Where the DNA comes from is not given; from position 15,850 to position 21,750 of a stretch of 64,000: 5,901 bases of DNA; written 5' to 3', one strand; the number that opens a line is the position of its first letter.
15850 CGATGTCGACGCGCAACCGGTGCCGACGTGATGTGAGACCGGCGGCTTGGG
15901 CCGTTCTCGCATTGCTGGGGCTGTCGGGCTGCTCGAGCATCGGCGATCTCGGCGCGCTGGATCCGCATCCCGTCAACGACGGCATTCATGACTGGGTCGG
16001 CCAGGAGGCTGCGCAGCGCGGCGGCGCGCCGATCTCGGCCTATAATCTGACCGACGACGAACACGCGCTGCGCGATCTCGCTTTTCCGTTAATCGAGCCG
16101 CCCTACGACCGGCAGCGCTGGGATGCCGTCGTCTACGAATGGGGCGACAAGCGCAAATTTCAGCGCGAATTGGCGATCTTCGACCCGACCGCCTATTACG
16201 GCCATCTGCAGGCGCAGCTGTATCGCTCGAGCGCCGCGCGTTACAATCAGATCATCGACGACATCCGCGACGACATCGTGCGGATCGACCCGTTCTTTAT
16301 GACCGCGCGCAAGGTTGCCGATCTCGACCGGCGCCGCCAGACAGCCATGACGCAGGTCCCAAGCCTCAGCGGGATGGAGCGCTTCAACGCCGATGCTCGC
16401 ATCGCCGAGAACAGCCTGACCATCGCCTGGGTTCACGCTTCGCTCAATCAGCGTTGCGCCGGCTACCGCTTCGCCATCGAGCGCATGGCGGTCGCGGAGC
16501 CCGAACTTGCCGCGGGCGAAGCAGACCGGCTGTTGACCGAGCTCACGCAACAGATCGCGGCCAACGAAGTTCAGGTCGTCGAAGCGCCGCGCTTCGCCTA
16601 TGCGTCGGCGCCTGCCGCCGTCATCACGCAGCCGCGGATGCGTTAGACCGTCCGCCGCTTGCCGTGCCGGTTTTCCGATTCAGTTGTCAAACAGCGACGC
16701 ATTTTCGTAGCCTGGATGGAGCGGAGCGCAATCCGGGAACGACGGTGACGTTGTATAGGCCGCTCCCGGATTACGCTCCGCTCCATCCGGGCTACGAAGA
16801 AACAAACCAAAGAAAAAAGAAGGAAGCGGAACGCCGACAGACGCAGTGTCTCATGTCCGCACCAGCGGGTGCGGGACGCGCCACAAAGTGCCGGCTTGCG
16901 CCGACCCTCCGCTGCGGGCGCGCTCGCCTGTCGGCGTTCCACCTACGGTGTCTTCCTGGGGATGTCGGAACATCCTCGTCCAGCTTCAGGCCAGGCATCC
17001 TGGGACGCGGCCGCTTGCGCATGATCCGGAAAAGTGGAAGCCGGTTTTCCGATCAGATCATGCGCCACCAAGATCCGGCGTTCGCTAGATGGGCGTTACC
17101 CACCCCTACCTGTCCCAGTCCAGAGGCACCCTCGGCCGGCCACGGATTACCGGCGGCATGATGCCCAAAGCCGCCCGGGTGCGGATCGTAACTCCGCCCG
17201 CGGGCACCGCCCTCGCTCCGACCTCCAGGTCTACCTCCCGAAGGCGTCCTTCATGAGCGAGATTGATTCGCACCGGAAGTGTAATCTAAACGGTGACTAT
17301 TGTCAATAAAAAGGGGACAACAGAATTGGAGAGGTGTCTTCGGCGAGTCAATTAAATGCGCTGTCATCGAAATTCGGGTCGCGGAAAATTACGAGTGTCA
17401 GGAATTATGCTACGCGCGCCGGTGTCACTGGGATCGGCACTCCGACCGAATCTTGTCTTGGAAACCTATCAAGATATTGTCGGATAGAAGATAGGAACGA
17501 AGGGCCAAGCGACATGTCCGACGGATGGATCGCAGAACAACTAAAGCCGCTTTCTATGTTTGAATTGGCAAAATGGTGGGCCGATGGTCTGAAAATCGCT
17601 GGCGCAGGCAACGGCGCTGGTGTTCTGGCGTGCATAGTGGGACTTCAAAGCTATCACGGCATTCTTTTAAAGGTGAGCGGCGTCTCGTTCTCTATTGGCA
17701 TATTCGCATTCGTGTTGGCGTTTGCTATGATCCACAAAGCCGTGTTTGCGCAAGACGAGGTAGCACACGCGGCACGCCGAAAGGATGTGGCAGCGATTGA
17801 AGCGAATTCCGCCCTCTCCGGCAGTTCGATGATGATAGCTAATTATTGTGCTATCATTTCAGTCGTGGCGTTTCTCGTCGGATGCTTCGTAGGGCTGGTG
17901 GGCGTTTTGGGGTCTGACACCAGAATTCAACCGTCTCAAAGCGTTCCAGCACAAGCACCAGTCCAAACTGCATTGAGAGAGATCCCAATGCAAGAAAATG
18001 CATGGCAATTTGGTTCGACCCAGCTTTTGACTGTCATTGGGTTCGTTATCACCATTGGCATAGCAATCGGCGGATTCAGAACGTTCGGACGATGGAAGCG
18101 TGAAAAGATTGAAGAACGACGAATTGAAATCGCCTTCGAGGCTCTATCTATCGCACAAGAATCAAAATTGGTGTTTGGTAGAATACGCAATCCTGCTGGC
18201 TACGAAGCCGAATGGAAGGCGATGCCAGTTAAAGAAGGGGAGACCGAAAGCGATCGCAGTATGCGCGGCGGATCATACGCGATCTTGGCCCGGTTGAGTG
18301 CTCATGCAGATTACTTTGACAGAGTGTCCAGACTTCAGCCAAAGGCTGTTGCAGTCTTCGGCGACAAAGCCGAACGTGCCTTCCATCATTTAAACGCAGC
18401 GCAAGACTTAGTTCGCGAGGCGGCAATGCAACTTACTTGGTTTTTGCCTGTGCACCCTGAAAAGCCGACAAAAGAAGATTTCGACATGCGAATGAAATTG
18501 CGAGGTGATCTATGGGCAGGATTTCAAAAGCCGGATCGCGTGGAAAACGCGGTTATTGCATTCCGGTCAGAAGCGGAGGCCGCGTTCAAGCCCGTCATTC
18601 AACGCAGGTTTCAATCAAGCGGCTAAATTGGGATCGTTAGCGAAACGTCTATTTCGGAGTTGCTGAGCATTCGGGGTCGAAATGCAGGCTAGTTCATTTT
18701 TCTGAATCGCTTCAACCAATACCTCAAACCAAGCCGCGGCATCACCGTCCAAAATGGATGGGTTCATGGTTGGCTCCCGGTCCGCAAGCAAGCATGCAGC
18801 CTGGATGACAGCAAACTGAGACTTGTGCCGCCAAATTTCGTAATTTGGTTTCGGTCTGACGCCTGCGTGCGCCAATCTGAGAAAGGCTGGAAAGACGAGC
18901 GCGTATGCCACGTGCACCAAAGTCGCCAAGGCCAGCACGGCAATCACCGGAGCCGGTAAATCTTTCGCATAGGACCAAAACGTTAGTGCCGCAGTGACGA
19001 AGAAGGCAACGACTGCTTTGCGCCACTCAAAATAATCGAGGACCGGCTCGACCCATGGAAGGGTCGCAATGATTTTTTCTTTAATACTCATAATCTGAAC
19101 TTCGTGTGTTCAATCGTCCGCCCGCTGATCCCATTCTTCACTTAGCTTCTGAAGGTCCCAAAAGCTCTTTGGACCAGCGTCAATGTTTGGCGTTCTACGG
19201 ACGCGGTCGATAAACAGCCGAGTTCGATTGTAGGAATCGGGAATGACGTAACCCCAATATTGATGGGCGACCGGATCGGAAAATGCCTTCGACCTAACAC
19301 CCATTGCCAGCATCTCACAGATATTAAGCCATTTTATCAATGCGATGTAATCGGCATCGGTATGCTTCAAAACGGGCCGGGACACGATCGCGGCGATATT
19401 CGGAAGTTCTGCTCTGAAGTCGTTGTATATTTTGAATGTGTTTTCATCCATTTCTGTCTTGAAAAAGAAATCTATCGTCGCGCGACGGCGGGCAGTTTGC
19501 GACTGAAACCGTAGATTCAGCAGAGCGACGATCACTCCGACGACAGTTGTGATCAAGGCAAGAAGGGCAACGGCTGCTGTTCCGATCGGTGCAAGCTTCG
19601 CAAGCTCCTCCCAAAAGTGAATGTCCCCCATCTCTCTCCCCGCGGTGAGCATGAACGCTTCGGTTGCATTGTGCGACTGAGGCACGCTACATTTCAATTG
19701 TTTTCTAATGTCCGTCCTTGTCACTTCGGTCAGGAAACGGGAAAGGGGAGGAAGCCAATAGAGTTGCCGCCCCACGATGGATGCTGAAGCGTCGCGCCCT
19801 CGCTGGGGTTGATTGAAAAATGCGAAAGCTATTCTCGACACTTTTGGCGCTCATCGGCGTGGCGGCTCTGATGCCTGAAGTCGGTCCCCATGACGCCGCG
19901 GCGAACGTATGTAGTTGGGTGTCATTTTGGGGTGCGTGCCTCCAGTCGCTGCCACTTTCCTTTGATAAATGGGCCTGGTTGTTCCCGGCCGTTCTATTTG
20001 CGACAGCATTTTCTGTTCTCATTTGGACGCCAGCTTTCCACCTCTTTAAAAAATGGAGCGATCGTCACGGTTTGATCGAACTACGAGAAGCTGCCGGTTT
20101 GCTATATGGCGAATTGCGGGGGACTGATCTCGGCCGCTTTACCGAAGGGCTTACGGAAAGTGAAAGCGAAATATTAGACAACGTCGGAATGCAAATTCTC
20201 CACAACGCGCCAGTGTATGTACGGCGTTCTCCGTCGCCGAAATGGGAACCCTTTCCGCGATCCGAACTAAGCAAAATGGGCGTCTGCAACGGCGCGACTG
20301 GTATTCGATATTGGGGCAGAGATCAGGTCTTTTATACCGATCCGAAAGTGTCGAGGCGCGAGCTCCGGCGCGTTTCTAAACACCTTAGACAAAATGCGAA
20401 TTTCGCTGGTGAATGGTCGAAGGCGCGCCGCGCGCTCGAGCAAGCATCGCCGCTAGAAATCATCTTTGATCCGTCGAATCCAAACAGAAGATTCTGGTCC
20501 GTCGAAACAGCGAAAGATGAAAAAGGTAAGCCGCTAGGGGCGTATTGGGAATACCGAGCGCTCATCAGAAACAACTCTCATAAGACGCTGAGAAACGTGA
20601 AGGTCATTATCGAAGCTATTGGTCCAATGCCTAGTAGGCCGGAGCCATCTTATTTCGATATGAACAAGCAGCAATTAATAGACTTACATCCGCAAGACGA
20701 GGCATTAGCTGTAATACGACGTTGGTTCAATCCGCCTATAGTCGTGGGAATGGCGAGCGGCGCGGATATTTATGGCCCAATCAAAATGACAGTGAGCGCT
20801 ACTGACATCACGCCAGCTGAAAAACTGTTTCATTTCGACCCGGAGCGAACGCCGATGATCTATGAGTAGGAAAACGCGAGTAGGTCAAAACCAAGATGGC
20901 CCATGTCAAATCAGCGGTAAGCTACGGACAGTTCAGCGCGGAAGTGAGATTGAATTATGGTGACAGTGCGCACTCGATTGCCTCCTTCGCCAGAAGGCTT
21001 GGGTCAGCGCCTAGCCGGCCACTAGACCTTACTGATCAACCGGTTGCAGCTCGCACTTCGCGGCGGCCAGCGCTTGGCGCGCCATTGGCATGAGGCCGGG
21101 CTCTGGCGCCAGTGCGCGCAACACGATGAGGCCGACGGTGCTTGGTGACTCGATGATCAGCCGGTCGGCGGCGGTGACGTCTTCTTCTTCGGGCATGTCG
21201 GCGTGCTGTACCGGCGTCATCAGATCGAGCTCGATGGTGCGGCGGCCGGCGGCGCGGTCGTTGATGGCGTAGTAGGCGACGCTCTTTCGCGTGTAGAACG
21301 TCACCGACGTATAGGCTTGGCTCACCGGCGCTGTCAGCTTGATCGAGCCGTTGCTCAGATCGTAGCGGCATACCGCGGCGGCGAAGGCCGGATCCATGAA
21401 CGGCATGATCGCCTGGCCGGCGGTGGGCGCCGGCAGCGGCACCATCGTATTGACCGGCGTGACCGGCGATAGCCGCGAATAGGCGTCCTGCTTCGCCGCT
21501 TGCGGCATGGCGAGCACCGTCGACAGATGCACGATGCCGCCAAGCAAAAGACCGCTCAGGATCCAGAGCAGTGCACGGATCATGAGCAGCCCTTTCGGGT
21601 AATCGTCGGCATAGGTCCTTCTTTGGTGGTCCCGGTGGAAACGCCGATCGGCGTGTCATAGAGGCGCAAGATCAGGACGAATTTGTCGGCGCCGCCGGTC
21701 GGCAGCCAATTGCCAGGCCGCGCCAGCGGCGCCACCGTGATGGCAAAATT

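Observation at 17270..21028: Low-GC four-gene island encoding only membrane-anchored orphan proteins: candidate undescribed membrane-acting exclusion/defence-like module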

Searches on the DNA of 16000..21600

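Call 50: search_rna_families(source=window, start=16000, end=21600, threshold=evalue, max_evalue=0.1)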
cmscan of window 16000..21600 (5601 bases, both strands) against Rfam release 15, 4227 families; matches with E-value up to 0.1: 2.
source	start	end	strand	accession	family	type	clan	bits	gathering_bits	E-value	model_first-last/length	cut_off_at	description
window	16715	16784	-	RF03595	mir-3569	Gene; miRNA;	-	27.9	50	0.022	1-58/58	no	mir-3569 microRNA precursor family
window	17020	17062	+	RF02599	BASRCI408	Gene; sRNA;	-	24.7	398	0.0019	358-400/435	no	Brucella sRNA CI408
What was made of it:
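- Tried and rejected: RNA: Rfam on 16000-21600 gave only chance-level hits (call 50).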
